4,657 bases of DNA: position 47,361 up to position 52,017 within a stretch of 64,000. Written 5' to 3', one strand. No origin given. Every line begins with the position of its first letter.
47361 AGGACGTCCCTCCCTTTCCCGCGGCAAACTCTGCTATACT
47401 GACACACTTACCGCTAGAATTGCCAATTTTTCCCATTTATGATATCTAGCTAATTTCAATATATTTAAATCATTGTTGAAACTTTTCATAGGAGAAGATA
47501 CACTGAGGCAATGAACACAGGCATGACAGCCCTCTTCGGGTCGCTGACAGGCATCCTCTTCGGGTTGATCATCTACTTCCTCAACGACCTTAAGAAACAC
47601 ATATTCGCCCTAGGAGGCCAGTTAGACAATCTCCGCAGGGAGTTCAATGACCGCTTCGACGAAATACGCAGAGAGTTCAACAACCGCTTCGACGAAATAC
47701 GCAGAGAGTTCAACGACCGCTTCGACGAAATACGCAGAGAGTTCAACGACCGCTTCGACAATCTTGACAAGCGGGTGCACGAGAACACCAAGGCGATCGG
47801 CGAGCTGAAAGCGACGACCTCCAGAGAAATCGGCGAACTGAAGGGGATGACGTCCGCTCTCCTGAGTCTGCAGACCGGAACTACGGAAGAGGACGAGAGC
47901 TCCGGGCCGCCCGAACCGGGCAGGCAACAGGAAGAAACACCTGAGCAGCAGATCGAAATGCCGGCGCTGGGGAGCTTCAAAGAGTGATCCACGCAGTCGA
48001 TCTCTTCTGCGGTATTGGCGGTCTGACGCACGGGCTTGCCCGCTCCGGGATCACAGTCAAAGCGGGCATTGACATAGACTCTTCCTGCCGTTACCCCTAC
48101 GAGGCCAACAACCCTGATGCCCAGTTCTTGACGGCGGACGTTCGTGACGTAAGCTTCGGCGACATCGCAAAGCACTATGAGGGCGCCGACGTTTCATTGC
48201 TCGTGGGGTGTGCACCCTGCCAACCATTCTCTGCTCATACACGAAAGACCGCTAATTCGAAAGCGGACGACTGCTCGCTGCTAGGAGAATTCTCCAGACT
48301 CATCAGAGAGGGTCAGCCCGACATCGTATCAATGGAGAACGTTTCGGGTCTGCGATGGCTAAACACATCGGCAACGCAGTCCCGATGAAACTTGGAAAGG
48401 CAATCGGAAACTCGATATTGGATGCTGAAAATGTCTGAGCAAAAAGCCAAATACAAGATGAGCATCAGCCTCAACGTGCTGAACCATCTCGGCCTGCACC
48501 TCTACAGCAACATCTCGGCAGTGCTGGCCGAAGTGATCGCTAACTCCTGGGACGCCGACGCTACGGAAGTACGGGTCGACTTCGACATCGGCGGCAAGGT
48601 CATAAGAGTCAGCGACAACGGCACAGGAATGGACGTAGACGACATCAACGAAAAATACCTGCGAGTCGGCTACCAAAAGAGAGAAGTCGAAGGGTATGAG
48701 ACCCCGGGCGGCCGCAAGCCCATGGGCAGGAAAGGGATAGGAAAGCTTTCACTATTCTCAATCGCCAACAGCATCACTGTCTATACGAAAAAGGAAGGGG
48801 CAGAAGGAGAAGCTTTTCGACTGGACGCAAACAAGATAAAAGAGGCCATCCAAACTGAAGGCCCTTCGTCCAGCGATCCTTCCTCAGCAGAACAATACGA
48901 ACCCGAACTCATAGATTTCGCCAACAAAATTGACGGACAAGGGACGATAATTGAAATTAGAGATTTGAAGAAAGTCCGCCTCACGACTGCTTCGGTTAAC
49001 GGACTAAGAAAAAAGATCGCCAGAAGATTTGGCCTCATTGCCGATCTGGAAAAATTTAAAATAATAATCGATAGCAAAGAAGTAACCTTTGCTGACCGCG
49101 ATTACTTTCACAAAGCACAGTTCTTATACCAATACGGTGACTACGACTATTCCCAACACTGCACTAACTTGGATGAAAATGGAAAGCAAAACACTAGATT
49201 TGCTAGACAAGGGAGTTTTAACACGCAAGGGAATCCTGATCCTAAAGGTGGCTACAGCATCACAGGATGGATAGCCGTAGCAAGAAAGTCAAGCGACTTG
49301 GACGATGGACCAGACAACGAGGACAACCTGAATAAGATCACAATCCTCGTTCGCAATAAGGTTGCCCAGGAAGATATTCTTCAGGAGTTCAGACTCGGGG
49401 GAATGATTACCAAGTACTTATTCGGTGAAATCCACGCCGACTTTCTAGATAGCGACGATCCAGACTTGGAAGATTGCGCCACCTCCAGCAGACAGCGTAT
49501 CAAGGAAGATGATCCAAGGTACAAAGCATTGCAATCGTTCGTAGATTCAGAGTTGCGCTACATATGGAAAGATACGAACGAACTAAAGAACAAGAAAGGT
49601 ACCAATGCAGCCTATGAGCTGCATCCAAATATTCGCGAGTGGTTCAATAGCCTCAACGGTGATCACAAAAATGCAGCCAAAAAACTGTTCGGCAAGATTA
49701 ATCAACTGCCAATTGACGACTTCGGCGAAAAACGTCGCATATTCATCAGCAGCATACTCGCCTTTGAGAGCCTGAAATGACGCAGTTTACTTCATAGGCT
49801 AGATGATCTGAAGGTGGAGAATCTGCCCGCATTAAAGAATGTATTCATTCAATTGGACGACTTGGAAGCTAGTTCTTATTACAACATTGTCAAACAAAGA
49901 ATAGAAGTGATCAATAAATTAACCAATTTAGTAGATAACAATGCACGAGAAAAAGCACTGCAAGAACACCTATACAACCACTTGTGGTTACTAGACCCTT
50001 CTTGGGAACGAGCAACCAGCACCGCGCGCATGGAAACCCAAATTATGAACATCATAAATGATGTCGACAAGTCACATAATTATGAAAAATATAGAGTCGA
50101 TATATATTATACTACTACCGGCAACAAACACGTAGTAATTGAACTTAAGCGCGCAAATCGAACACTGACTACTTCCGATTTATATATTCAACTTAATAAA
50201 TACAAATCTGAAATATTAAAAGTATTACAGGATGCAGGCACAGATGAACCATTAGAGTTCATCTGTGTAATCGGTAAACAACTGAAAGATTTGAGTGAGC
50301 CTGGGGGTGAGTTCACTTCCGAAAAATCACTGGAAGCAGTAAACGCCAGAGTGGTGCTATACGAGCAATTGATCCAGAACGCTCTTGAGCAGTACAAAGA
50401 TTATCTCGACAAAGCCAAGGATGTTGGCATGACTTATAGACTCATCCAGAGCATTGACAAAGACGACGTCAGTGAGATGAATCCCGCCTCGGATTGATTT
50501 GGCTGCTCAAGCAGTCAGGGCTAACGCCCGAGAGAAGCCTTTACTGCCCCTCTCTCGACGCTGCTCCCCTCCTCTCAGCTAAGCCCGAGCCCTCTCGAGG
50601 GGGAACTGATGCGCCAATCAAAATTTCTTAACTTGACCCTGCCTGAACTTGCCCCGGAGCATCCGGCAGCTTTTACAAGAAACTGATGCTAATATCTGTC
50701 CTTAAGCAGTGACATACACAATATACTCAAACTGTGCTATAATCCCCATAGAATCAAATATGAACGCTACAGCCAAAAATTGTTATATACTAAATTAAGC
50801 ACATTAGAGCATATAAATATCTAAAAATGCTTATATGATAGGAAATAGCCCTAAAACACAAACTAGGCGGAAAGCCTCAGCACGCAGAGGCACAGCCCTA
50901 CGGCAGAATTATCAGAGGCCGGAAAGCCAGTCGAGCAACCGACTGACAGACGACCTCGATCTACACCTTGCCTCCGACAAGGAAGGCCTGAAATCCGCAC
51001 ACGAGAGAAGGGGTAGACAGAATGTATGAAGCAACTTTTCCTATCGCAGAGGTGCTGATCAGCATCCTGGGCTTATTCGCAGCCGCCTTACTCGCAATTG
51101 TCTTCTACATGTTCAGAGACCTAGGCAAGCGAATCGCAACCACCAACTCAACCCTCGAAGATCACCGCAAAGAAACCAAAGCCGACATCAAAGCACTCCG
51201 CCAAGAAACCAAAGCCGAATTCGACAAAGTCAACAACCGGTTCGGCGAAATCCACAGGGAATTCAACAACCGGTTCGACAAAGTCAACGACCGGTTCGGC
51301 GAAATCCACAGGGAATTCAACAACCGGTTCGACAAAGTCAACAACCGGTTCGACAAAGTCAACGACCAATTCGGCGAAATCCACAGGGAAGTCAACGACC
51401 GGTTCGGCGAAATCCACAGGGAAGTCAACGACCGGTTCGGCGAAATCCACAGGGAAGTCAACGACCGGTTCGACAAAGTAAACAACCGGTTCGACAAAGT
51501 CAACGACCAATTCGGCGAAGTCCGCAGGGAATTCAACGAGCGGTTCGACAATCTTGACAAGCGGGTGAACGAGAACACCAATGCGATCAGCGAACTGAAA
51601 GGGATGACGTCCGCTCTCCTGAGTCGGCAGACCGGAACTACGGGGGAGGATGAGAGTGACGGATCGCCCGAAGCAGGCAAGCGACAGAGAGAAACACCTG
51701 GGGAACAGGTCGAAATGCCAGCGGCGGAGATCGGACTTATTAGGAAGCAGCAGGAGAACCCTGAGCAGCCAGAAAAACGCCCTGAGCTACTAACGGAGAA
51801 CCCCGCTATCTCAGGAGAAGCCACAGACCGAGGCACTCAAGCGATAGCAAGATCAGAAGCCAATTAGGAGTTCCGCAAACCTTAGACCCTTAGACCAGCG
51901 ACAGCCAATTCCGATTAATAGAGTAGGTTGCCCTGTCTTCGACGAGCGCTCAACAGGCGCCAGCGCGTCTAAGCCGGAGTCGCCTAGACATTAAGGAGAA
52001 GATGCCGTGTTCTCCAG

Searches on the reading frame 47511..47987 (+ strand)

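Call 99: search_protein_families(library=padloc, proteins=[window:47511-47987:+], max_evalue=0.001)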
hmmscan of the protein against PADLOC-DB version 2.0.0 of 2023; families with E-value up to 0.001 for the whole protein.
window:47511-47987:+ (158 aa): 2 families
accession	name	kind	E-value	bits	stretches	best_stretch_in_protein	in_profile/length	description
PDLC03839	LeoA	-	3.4e-05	21.1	1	42-102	480-536/559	-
PDLC03841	LeoBC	-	0.00016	18.9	1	5-110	482-587/601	-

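Call 100: search_protein_families(library=pfam, proteins=[window:47511-47987:+], max_evalue=0.001)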
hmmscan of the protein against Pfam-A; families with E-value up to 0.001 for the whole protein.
window:47511-47987:+ (158 aa): 2 families
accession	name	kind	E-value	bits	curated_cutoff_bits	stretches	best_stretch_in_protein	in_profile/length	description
PF01442.23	Apolipoprotein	-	0.00043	20.5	90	1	37-98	56-117/190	Apolipoprotein A1/A4/E domain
PF04086.19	SRP-alpha_N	-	0.00048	20.4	25.4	1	38-145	61-183/301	Signal recognition particle, alpha subunit, N-terminal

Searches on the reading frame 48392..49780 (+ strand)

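Call 99: search_protein_families(library=padloc, proteins=[window:48392-49780:+], max_evalue=0.001)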
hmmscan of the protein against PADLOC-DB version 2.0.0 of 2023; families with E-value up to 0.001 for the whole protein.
window:48392-49780:+ (462 aa): 3 families
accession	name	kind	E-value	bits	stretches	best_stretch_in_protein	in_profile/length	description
PDLC03419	REase_II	-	3e-67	225.5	1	20-461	4-438/695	Type II restriction enzyme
PDLC03485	REase_II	-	1.1e-62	210.3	1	19-392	4-345/611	Type II restriction enzyme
PDLC02204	MzaB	-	3.8e-05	20.3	1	25-138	13-119/500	-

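Call 100: search_protein_families(library=pfam, proteins=[window:48392-49780:+], max_evalue=0.001)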
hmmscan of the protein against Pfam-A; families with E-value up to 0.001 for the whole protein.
window:48392-49780:+ (462 aa): 2 families
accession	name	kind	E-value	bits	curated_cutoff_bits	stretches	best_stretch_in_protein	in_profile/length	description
PF13589.12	HATPase_c_3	-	1.9e-21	76.9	25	1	42-152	4-111/137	Histidine kinase-, DNA gyrase B-, and HSP90-like ATPase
PF02518.31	HATPase_c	-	3.4e-05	24.7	26.4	1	42-98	7-69/111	Histidine kinase-, DNA gyrase B-, and HSP90-like ATPase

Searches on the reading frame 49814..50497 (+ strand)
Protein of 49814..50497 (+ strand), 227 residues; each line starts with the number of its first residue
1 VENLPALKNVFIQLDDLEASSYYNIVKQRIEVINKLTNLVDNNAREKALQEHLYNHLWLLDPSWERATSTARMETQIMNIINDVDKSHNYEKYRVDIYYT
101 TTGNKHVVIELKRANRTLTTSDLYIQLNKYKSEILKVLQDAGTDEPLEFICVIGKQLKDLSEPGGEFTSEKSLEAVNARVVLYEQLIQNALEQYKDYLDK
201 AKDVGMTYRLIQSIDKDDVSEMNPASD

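Call 99: search_protein_families(library=padloc, proteins=[window:49814-50497:+], max_evalue=0.001)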
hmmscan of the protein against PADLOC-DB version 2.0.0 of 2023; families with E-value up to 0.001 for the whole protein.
window:49814-50497:+ (227 aa): 1 family
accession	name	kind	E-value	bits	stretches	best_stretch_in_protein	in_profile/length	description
PDLC03419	REase_II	-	2e-18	64.1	1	10-199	461-668/695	Type II restriction enzyme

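Call 100: search_protein_families(library=pfam, proteins=[window:49814-50497:+], max_evalue=0.001)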
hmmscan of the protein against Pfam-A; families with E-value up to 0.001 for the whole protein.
window:49814-50497:+ (227 aa): 1 family
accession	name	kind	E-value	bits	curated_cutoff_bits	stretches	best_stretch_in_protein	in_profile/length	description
PF14082.12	SduA_C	-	0.00012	22.7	27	0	44-120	2-60/159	Shedu protein SduA, C-terminal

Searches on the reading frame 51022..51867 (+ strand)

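Call 99: search_protein_families(library=padloc, proteins=[window:51022-51867:+], max_evalue=0.001)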
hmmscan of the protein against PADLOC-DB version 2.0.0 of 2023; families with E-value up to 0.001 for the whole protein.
window:51022-51867:+ (281 aa): 15 families
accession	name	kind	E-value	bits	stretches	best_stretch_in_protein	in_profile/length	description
PDLC03841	LeoBC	-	7.9e-08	29.9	1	15-131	479-595/601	-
PDLC03865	LmuB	-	6.1e-07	26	1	38-196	636-796/1007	-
PDLC00601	ZorA1|ZorA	-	1.8e-06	24.9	0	96-192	339-443/699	MotA/ExbB/TolQ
PDLC00648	ZorA3|ZorA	-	5.4e-06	23.4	1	39-210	325-498/692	MotA/ExbB/TolQ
PDLC00640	ZorA2|ZorA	-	7.5e-06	22.9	1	36-189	403-554/590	MotA/ExbB/TolQ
PDLC00503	JetC1|JetC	-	1.7e-05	21.1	1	36-199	313-476/1146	DUF3584 domain; MukB-like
PDLC00519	JetC1|JetC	-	1.9e-05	21.1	1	32-195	677-839/1097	DUF3584 domain; MukB-like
PDLC04887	PDC-S06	-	4.9e-05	20.1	1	54-189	308-441/790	-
PDLC00605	ZorA1|ZorA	-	6.5e-05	19.4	1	35-148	573-689/700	MotA/ExbB/TolQ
PDLC03839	LeoA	-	7.2e-05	20.1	1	45-193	276-412/559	-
PDLC04886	PDC-S06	-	8.6e-05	19.5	1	42-198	275-431/727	-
PDLC00638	ZorA2|ZorA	-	8.7e-05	19.5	1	36-188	326-483/545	MotA/ExbB/TolQ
PDLC00635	ZorA2|ZorA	-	0.0002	18.5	1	44-191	147-283/505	MotA/ExbB/TolQ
PDLC00604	ZorA1|ZorA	-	0.0004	16.9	0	104-213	323-418/639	MotA/ExbB/TolQ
PDLC00647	ZorA3|ZorA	-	0.00054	16.5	1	43-191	299-445/780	MotA/ExbB/TolQ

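Call 100: search_protein_families(library=pfam, proteins=[window:51022-51867:+], max_evalue=0.001)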
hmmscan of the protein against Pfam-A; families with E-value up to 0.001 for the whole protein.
window:51022-51867:+ (281 aa): 18 families
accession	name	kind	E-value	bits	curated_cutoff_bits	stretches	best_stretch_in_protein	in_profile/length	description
PF07889.17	DUF1664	-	3.1e-08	34.1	34.6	0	144-193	37-86/124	Protein of unknown function (DUF1664)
PF06103.16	DUF948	-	4.6e-07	30.4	37.2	0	18-94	5-76/89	Bacterial protein of unknown function (DUF948)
PF10498.14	IFT57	-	7.5e-07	28.9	40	0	40-123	229-311/360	Intra-flagellar transport protein 57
PF22638.1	FlgK_D1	-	6.7e-06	26.3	28.6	0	147-193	43-89/233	Flagellar hook-associated protein FlgK helical domain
PF04513.17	Baculo_PEP_C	-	1.2e-05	25.8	38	0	96-206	15-122/140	Baculovirus polyhedron envelope protein, PEP, C terminus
PF01442.23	Apolipoprotein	-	1.3e-05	25.5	90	0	101-191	4-95/190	Apolipoprotein A1/A4/E domain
PF06160.17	EzrA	-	5.2e-05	22.2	39.6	1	54-184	47-179/557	Septation ring formation regulator, EzrA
PF19745.5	FUT8_N_cat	-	8.6e-05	21.9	27.6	1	15-193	11-187/499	Alpha-(1,6)-fucosyltransferase N- and catalytic domains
PF11083.13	Relaxase_C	-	0.00018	22.2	30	0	161-204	19-64/125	C-terminal helical hairpin domain from relaxase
PF01601.21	CoV_S2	-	0.00019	20.6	40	1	86-194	202-308/521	Coronavirus spike glycoprotein S2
PF03461.20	TRCF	-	0.0002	22.1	25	0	114-136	31-53/95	TRCF domain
PF18822.6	CdvA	-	0.00026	21.5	30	0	151-193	25-67/123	CdvA-like coiled-coil domain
PF18858.6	LPD39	-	0.00035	20.7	27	0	47-100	105-158/198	Large polyvalent protein associated domain 39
PF04108.17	ATG17_like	-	0.00035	20.6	43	0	41-191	117-272/355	Autophagy protein ATG17-like domain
PF02646.22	RmuC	-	0.00041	20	26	0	143-194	235-286/291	RmuC family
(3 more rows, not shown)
